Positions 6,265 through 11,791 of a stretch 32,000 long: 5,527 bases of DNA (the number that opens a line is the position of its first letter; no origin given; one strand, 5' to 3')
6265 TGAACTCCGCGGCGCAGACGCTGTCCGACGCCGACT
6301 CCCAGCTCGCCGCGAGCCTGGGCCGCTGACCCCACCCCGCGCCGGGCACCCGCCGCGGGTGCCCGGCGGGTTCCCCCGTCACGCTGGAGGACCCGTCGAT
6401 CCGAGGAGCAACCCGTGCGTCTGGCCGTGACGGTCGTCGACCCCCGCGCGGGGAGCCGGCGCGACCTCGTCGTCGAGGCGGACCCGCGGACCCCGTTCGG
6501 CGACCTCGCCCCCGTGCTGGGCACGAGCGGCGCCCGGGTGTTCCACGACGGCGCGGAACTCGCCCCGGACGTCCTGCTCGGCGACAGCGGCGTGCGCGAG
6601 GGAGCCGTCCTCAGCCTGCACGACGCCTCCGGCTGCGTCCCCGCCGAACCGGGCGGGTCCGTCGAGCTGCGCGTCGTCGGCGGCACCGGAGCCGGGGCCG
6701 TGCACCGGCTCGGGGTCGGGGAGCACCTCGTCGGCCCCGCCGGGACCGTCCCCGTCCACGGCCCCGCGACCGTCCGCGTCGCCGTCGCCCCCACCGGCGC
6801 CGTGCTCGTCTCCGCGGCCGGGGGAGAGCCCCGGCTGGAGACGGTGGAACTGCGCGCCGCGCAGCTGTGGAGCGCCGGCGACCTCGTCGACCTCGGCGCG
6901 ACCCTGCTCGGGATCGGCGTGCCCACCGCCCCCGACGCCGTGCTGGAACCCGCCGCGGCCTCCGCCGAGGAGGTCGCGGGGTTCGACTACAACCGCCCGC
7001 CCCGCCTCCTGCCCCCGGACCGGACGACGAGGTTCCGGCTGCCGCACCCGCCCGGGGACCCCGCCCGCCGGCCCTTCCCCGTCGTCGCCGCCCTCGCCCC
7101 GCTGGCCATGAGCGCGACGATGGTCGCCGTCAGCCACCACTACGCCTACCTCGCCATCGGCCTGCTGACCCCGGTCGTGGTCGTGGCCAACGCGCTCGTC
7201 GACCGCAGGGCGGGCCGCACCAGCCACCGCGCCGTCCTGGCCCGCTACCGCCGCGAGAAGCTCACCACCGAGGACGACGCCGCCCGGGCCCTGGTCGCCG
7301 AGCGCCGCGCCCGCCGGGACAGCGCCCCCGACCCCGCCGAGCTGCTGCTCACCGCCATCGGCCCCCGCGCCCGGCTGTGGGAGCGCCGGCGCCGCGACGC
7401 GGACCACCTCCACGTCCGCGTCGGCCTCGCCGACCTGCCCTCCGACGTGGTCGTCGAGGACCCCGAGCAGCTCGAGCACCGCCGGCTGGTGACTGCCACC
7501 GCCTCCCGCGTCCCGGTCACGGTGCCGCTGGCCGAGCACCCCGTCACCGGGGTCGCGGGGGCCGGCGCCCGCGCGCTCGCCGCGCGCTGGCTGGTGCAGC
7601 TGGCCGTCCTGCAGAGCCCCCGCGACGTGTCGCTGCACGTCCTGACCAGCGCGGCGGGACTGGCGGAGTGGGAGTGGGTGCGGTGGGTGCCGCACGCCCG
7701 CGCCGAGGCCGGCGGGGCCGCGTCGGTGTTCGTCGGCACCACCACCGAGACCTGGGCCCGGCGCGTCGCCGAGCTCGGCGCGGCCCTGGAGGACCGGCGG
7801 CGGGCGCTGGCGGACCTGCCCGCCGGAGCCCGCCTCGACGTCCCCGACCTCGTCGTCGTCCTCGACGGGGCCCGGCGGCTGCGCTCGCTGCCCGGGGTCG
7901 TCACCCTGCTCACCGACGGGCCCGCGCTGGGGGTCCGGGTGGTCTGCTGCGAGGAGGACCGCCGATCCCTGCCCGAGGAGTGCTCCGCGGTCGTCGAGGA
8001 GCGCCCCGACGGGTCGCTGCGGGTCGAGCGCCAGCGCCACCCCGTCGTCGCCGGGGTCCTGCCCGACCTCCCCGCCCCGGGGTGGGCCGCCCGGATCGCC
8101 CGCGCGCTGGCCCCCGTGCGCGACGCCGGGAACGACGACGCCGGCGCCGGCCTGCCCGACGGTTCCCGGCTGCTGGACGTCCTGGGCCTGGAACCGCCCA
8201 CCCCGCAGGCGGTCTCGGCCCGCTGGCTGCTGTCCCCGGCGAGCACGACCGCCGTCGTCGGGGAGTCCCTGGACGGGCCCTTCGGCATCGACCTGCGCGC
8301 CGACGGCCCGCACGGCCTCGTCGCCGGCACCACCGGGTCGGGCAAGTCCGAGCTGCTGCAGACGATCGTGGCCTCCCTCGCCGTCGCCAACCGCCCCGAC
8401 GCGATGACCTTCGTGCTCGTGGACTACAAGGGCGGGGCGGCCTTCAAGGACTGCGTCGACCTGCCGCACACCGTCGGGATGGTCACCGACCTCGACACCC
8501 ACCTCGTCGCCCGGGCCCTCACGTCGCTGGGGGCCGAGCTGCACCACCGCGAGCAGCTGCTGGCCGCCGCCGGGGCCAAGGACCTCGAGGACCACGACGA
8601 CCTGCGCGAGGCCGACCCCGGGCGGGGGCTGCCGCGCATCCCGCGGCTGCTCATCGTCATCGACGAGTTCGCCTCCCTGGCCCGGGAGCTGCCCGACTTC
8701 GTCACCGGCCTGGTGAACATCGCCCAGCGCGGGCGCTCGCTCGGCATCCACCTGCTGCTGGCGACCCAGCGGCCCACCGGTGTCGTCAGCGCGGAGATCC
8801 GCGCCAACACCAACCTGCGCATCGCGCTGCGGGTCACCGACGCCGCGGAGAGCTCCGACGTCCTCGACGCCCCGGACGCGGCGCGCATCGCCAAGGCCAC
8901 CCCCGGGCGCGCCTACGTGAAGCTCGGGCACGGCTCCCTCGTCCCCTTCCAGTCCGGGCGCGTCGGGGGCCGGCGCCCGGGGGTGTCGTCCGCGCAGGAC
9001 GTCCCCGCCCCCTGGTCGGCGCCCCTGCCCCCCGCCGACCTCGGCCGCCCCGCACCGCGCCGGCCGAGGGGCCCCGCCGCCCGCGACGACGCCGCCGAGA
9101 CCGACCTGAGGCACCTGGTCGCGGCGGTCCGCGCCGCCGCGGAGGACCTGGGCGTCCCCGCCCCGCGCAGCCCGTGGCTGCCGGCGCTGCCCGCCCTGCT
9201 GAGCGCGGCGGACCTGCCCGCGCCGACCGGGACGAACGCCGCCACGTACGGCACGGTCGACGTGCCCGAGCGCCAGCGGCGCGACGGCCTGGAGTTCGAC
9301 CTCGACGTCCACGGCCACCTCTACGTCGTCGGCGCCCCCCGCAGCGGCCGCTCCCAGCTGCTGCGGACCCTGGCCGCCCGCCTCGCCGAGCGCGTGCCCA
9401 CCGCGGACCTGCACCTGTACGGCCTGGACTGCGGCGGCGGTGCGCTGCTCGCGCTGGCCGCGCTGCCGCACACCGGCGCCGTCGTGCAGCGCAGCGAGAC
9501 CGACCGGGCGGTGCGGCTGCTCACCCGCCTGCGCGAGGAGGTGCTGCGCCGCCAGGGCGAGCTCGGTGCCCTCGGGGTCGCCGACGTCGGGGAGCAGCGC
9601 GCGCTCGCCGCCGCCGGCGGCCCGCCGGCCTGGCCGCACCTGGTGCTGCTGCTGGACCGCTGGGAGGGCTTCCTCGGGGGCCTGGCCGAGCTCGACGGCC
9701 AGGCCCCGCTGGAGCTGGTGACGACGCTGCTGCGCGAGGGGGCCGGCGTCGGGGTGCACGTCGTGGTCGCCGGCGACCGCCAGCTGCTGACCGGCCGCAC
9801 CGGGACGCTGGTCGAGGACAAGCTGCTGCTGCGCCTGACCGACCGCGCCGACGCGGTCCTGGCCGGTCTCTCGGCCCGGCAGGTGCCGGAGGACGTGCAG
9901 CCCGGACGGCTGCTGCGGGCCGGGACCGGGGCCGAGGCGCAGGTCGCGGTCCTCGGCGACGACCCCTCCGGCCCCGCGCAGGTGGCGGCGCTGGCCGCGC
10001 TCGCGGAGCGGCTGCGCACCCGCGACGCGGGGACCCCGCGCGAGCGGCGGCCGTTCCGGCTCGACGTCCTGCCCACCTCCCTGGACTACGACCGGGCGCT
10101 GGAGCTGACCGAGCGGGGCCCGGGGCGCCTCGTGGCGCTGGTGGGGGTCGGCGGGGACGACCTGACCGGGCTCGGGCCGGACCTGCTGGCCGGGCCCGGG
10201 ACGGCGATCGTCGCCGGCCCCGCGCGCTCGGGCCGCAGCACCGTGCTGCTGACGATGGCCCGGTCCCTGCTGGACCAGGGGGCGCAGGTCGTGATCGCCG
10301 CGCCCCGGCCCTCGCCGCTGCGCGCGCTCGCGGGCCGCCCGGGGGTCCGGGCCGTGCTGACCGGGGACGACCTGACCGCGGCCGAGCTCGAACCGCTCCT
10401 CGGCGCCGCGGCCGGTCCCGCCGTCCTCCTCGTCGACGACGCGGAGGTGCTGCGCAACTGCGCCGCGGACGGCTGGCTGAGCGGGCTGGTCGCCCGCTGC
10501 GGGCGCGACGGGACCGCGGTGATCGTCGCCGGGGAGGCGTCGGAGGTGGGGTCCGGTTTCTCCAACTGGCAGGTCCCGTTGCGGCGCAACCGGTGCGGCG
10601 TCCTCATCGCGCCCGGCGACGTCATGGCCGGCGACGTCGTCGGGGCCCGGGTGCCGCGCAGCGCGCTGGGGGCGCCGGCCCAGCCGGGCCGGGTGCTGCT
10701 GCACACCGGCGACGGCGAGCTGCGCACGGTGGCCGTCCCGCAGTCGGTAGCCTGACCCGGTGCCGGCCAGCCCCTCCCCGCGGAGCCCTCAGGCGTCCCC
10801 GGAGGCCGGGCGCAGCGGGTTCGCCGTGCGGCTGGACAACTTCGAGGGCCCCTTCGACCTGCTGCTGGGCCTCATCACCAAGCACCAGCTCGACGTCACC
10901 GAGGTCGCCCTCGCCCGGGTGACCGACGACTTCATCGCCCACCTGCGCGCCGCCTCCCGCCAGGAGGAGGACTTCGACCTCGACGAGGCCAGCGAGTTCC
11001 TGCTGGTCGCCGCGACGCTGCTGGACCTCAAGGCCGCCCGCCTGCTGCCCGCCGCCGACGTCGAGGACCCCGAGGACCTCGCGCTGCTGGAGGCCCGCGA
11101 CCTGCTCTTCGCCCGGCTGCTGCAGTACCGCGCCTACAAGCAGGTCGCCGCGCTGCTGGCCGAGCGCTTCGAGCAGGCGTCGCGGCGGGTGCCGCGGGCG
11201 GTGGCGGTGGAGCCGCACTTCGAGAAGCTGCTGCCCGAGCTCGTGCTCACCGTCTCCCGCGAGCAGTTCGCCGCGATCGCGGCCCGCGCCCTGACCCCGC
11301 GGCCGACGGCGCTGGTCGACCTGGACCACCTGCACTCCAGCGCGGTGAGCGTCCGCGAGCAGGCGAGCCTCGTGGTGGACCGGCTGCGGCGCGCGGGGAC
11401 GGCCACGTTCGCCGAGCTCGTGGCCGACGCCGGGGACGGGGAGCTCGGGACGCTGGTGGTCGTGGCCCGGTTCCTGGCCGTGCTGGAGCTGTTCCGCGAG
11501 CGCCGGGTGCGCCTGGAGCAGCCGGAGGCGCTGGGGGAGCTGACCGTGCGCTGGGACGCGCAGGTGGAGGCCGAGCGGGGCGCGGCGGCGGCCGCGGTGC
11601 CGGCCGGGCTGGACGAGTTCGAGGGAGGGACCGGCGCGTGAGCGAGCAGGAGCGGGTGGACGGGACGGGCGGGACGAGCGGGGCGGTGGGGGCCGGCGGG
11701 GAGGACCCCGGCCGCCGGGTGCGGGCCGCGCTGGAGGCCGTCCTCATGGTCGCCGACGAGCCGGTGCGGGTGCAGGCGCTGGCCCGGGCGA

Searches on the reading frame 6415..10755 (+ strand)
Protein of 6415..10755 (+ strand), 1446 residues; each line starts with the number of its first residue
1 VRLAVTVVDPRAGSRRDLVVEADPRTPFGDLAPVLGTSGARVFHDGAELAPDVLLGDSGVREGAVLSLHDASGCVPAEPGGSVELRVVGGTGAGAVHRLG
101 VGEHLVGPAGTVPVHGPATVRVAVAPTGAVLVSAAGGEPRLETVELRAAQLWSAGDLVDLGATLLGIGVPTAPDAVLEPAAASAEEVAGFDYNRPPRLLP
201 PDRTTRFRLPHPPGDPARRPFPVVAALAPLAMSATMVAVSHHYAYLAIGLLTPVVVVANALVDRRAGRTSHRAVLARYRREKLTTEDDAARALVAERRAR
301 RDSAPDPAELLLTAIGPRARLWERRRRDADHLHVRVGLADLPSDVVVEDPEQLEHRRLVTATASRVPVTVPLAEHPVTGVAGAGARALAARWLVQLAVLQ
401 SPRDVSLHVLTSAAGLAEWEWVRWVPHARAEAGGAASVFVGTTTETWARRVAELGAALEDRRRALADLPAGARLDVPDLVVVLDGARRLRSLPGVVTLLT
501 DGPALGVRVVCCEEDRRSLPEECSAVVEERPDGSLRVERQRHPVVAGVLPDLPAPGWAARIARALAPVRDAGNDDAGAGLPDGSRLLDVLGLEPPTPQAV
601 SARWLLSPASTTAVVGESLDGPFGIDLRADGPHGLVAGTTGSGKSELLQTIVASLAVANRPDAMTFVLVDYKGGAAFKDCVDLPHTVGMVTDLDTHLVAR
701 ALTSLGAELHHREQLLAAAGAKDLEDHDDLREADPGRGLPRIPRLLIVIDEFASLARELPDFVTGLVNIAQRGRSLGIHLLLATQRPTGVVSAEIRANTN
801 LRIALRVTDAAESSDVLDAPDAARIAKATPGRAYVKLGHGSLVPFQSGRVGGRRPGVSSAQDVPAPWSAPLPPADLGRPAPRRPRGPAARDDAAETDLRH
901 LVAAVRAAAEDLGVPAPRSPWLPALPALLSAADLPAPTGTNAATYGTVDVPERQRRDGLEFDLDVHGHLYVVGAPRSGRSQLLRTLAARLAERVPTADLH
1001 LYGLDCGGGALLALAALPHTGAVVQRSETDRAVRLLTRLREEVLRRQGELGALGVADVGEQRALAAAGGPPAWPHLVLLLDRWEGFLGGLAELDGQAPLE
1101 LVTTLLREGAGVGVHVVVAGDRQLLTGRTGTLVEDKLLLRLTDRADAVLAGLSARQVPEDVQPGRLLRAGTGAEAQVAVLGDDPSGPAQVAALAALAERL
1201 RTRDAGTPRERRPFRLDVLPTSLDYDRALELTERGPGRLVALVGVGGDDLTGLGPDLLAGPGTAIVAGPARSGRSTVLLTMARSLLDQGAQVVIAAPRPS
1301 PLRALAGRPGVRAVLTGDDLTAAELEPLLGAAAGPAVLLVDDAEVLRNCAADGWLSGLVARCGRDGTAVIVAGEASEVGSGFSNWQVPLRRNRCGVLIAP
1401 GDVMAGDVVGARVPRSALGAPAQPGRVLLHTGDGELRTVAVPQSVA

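Call 3: search_protein_families(library=pfam, proteins=[window:6415-10755:+], max_evalue=0.01)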
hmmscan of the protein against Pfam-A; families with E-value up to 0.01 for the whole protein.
window:6415-10755:+ (1446 aa): 8 families
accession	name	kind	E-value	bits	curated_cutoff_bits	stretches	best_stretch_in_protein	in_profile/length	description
PF01580.24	FtsK_SpoIIIE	-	2.4e-55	187.8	24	2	611-787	18-219/221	FtsK/SpoIIIE family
PF13401.12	AAA_22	-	2.5e-13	50.9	27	1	633-780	7-118/130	AAA domain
PF13191.12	AAA_16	-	3.3e-06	28.1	32.6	1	630-772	23-161/167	AAA ATPase domain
PF25199.1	nSTAND_NTPase5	-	1.2e-05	25.6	34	0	1260-1301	40-82/145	Novel STAND NTPase 5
PF13555.12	AAA_29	-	0.00043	20.4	27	0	625-655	17-46/61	P-loop containing region of AAA domain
PF13604.12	AAA_30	-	0.0017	18.6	27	0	1262-1373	19-123/191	AAA domain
PF01935.23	DUF87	-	0.0059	17.2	23.2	0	622-672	13-61/220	Helicase HerA, central domain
PF00437.27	T2SSE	-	0.0098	15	24.9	0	635-659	146-170/370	Type II/IV secretion system protein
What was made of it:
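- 6415..10755 (+): EccC/EssC-like FtsK/SpoIIIE ATPase (1446 aa). D1 has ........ and LIVIDE. D2 and D3 have GxxxSGRS. Neighbour and possible partner. Pfam PF01580, E=2.4e-55 (call 3).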

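Call 4: search_protein_families(library=ncbifam, proteins=[window:6415-10755:+], max_evalue=0.01)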
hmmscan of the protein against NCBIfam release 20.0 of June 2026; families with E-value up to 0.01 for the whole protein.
window:6415-10755:+ (1446 aa): 11 families
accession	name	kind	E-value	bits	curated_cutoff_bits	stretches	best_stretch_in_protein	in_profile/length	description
TIGR03928.1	T7_EssCb_Firm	equivalog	1.1e-140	470.5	778.4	1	191-1288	5-1123/1296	type VII secretion protein EssC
TIGR03924.1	T7SS_EccC_a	equivalog_domain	3.2e-117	393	509.15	2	221-850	20-669/673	type VII secretion protein EccCa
TIGR03925.1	T7SS_EccC_b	equivalog_domain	1.4e-86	291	346.55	2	901-1304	2-408/564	type VII secretion protein EccCb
NF007615.0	PRK10263.1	equivalog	5.2e-19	67.5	1566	1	607-822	986-1221/1355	DNA translocase FtsK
NF041214.1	plasmid_TraB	equivalog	1e-07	30.8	800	1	631-831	248-431/639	plasmid transfer protein TraB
NF041017.1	DNA_import_CedB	equivalog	6e-05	21.9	700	0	630-673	274-314/590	DNA import protein CedB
NF042944.1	HerA_antiphage_2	equivalog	0.0008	18.3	850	1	768-812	457-500/576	anti-phage-associated helicase HerA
TIGR03420.1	DnaA_homol_Hda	equivalog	0.0027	17.3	194.8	0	968-993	40-65/226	DnaA regulatory inactivator Hda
NF040937.1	HerA_Thermprot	equivalog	0.0055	15.2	800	0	768-821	376-428/487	DNA double-strand break repair helicase HerA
TIGR03743.1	SXT_TraD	subfamily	0.006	15.1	366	0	625-674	169-214/636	conjugative transfer system coupling protein TraD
NF010404.0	PRK13830.1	subfamily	0.0079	14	810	0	618-657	442-482/818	conjugal transfer protein TrbE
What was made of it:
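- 6415..10755 (+): NCBIfam EssC/EccC models match but below their cut-offs (call 4).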

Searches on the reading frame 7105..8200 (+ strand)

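Call 70: search_protein_families(library=pfam, proteins=[window:7105-8200:+], max_evalue=10)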
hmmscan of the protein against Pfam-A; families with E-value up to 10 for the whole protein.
window:7105-8200:+ (365 aa): 3 families
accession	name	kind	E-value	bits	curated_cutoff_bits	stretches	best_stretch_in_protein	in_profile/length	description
PF00391.29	PEP-utilizers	-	0.028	14.4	23.1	1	23-47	18-42/72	PEP-utilising enzyme, mobile domain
PF05248.17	Adeno_E3A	-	0.047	14.2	25.2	1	271-329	41-92/104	Adenovirus E3A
PF12578.13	3-PAP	-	0.19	12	23.3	1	191-234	88-129/132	Myotubularin-associated protein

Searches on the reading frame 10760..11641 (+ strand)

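Call 3: search_protein_families(library=pfam, proteins=[window:10760-11641:+], max_evalue=0.01)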
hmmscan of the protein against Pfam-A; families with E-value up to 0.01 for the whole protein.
window:10760-11641:+ (293 aa): 1 family
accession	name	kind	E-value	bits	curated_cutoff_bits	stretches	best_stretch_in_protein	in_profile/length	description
PF02616.19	SMC_ScpA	-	6.9e-50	170.6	24.6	1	38-265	1-231/232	Segregation and condensation protein ScpA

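Call 4: search_protein_families(library=ncbifam, proteins=[window:10760-11641:+], max_evalue=0.01)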
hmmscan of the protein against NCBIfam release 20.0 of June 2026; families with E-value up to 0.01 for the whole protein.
window:10760-11641:+ (293 aa): 5 families
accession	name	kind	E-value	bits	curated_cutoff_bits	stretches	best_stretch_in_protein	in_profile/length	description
NF000995.0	PRK00104.1-4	equivalog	7.8e-32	110.6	315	1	21-264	5-244/251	segregation/condensation protein A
NF000994.0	PRK00104.1-3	equivalog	1.6e-30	106.6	234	1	21-264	4-239/246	segregation/condensation protein A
NF000992.0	PRK00104.1-1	equivalog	3.7e-24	85.6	417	1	23-263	5-240/247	segregation/condensation protein A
NF000993.0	PRK00104.1-2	equivalog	7.2e-20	71.6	268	1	23-265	3-232/237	segregation/condensation protein A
NF001751.0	PRK00478.1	equivalog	3.6e-12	45.9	436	1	18-129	158-268/505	segregation/condensation protein A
